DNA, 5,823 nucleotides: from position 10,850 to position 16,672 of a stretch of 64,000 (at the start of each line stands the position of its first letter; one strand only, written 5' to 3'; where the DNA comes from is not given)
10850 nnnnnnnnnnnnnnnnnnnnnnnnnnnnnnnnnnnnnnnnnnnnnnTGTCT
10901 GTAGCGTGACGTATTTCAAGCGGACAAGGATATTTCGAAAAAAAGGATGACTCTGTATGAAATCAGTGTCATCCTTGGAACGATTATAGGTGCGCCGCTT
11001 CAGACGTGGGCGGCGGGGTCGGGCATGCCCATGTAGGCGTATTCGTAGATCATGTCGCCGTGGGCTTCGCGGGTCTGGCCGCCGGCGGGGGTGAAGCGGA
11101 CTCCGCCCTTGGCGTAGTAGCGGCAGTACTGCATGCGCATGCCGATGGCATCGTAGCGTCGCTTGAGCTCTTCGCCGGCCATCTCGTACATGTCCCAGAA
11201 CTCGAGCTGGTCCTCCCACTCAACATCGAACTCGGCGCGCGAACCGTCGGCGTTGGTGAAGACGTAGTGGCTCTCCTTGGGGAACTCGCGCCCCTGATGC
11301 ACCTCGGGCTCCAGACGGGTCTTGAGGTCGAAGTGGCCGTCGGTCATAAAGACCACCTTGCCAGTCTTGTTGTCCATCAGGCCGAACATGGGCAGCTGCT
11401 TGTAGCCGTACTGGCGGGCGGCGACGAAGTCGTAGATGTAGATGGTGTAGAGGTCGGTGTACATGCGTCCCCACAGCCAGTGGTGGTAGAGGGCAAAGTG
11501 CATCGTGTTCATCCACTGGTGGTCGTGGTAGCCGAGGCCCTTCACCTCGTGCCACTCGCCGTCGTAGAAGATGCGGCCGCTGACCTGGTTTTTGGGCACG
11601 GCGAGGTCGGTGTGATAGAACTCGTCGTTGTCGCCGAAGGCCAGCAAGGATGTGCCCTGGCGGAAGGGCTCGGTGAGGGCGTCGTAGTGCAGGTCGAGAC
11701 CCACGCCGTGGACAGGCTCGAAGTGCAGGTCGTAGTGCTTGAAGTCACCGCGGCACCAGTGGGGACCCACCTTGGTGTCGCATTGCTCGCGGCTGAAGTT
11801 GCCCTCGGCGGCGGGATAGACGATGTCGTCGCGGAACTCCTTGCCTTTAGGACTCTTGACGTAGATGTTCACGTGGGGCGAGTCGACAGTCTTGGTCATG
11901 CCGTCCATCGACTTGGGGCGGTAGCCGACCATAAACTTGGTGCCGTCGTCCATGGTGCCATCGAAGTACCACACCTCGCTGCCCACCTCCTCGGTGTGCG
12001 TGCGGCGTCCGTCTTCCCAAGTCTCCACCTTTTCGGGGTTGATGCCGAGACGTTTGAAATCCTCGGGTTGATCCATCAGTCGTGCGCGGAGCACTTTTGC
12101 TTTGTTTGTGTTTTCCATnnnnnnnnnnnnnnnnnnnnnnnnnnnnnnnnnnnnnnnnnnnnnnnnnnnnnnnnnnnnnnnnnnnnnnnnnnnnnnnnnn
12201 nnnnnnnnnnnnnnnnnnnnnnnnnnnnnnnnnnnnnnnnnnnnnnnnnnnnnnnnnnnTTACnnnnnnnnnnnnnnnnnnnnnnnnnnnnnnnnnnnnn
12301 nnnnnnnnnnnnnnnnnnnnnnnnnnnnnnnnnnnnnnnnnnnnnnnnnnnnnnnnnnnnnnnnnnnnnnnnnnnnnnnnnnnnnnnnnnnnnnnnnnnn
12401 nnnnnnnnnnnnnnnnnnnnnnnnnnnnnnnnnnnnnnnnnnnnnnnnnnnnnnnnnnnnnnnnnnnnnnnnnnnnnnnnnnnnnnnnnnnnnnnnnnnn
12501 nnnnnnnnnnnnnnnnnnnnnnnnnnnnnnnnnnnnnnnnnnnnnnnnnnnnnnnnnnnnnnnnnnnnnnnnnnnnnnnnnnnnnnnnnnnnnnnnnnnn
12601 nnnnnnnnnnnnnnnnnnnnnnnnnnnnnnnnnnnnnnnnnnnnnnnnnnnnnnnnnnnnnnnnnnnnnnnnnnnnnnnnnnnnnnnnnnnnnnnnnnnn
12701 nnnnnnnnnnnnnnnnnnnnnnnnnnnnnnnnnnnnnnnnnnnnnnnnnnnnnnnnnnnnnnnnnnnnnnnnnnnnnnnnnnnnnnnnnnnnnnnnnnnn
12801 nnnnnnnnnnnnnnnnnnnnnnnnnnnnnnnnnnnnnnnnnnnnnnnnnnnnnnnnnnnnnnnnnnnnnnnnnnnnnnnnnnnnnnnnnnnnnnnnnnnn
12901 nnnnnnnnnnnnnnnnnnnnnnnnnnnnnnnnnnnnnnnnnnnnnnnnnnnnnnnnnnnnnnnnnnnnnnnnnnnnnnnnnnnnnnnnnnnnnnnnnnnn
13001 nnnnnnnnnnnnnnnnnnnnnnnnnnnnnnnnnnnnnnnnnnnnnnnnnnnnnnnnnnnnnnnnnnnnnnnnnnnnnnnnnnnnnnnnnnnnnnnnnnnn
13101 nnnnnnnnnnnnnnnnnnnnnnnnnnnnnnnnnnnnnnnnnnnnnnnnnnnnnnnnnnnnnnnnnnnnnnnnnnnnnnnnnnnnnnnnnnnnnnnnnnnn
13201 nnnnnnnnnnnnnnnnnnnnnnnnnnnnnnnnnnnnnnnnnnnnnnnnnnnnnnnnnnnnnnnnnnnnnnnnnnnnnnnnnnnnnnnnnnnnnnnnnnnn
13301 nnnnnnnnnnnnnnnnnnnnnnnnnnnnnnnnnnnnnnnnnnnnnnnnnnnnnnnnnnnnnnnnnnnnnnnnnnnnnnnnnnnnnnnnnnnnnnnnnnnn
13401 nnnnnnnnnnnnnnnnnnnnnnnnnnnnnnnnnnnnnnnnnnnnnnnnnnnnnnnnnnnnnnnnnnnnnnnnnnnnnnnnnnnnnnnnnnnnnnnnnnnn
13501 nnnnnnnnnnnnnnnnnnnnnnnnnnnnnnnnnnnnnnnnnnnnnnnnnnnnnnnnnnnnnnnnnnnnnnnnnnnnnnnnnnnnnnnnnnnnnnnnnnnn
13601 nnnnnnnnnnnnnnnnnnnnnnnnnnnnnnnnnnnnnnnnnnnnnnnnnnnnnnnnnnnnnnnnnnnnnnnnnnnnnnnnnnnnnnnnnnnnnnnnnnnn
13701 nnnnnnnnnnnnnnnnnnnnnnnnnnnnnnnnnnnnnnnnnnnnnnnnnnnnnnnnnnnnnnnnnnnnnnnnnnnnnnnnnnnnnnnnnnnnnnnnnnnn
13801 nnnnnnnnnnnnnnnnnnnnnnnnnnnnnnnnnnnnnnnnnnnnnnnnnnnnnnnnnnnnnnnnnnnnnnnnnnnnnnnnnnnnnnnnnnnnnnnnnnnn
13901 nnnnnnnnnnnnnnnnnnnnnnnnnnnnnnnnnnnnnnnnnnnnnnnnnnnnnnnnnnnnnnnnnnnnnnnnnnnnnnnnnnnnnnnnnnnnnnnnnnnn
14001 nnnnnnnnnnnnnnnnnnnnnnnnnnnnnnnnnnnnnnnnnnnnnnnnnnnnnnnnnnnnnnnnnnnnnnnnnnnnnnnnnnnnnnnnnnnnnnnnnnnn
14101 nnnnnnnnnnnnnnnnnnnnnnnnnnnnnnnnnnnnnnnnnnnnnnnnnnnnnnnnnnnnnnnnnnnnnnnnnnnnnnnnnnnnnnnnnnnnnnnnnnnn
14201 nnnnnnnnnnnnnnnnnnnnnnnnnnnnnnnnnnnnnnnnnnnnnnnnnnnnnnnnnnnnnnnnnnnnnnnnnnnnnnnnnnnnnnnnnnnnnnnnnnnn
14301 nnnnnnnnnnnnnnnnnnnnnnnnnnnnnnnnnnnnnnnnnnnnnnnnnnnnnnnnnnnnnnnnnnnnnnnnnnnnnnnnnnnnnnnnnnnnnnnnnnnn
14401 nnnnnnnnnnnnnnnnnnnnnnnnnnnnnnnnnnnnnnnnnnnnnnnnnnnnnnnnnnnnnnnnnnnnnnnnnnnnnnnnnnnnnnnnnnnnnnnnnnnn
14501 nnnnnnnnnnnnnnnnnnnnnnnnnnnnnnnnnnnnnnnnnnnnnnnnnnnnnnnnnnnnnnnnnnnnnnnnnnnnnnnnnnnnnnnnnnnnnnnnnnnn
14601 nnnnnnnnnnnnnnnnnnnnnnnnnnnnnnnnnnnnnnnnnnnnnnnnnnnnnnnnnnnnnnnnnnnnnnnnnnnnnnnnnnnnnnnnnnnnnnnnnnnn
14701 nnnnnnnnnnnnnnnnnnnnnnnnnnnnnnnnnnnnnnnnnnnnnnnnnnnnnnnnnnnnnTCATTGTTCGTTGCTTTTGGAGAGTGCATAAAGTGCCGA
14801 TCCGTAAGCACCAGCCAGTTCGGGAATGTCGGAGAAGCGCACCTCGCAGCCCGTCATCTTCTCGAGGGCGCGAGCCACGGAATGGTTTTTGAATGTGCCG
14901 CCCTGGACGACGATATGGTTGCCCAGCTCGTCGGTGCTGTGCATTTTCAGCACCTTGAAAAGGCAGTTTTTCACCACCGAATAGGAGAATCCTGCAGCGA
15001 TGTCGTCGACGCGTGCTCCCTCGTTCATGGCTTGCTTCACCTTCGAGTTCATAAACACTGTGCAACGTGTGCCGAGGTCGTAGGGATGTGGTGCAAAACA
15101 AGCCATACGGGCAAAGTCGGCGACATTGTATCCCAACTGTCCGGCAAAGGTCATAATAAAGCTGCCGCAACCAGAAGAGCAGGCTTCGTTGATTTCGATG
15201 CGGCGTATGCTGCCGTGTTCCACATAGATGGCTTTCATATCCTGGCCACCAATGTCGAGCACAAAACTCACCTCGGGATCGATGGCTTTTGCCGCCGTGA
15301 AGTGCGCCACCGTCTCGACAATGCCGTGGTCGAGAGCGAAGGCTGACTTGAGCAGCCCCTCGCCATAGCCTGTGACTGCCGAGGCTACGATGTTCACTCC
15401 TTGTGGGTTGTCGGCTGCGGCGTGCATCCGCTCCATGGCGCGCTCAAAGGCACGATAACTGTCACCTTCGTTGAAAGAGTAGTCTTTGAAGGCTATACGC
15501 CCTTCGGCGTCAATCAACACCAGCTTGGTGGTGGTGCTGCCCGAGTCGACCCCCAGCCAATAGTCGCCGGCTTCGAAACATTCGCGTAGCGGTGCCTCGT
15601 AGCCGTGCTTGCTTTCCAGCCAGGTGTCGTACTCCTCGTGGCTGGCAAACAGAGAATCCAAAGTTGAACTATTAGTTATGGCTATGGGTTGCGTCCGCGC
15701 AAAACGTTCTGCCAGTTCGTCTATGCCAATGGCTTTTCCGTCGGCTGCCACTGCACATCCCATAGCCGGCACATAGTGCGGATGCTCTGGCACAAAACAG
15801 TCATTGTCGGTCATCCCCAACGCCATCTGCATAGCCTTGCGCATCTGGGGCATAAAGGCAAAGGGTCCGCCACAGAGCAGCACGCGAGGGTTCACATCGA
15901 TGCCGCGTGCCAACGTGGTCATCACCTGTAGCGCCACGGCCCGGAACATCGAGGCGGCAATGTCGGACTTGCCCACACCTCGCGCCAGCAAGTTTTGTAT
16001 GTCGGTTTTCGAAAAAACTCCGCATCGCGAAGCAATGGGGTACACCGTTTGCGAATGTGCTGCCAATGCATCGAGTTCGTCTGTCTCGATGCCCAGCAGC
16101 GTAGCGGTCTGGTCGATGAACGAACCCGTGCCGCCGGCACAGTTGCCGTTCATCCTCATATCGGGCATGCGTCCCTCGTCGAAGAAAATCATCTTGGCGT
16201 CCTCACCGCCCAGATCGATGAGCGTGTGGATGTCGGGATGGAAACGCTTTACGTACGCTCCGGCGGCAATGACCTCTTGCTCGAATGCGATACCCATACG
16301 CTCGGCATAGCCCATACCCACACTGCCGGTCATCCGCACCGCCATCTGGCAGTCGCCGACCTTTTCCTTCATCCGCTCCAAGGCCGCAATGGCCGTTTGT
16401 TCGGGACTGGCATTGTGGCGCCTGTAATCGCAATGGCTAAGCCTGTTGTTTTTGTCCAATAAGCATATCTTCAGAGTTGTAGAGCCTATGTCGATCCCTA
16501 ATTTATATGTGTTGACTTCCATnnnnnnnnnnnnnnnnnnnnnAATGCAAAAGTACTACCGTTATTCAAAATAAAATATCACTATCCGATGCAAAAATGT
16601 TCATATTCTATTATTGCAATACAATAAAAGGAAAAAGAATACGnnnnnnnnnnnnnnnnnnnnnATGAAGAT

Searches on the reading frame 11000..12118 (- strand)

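Call 37: search_protein_families(library=pfam, proteins=[window:11000-12118:-], max_evalue=0.01)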
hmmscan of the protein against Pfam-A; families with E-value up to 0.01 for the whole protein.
window:11000-12118:- (372 aa): 1 family
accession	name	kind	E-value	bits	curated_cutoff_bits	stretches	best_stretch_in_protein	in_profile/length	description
PF07143.17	CrtC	-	0.0012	20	22.5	1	125-203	91-167/168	CrtC N-terminal lipocalin domain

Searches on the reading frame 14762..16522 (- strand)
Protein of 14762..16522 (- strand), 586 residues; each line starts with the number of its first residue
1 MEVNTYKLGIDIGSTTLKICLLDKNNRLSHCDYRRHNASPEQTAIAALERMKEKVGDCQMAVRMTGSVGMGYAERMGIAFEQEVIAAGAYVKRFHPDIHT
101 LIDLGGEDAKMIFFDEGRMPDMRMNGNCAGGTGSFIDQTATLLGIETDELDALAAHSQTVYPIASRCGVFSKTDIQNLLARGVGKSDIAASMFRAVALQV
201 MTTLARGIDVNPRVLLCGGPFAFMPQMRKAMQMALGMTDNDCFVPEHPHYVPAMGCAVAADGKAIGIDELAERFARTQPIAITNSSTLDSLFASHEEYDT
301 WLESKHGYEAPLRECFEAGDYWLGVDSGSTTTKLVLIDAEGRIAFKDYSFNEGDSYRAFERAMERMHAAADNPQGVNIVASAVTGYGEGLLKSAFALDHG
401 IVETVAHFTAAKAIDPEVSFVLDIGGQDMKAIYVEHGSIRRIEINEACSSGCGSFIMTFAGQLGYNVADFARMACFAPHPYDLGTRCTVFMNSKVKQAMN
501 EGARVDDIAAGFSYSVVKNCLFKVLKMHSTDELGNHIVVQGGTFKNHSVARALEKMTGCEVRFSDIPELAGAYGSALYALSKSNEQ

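Call 38: search_protein_families(library=pfam, proteins=[window:14762-16522:-], max_evalue=0.01)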
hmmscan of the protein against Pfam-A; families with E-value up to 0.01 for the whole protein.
window:14762-16522:- (586 aa): 8 families
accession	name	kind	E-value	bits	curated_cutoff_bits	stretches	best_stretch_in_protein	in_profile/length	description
PF01869.26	BcrAD_BadFG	-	2.5e-69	234.2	31.5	2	323-579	1-271/271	BadF/BadG/BcrA/BcrD ATPase family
PF01548.23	DEDD_Tnp_IS110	-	6.7e-06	26.4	29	0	323-401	1-71/155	Transposase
PF00370.27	FGGY_N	-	7.5e-06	26.1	28.8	0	6-44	1-39/245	FGGY family of carbohydrate kinases, N-terminal domain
PF00480.26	ROK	-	0.00014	22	22.9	0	8-71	2-63/294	ROK family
PF05378.19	Hydant_A_N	-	0.0007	19.8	25.2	0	323-384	2-65/176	Hydantoinase/oxoprolinase N-terminal region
PF13941.12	MutL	-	0.0028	17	27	0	323-382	2-66/450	MutL protein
PF17651.6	Raco_middle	-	0.0035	17.4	26.8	0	7-38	2-33/163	RACo middle region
PF22521.2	HypF_C_2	-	0.0067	16.7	27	0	492-556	153-216/241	Carbamoyltransferase, Kae1-like Domain, second subdomain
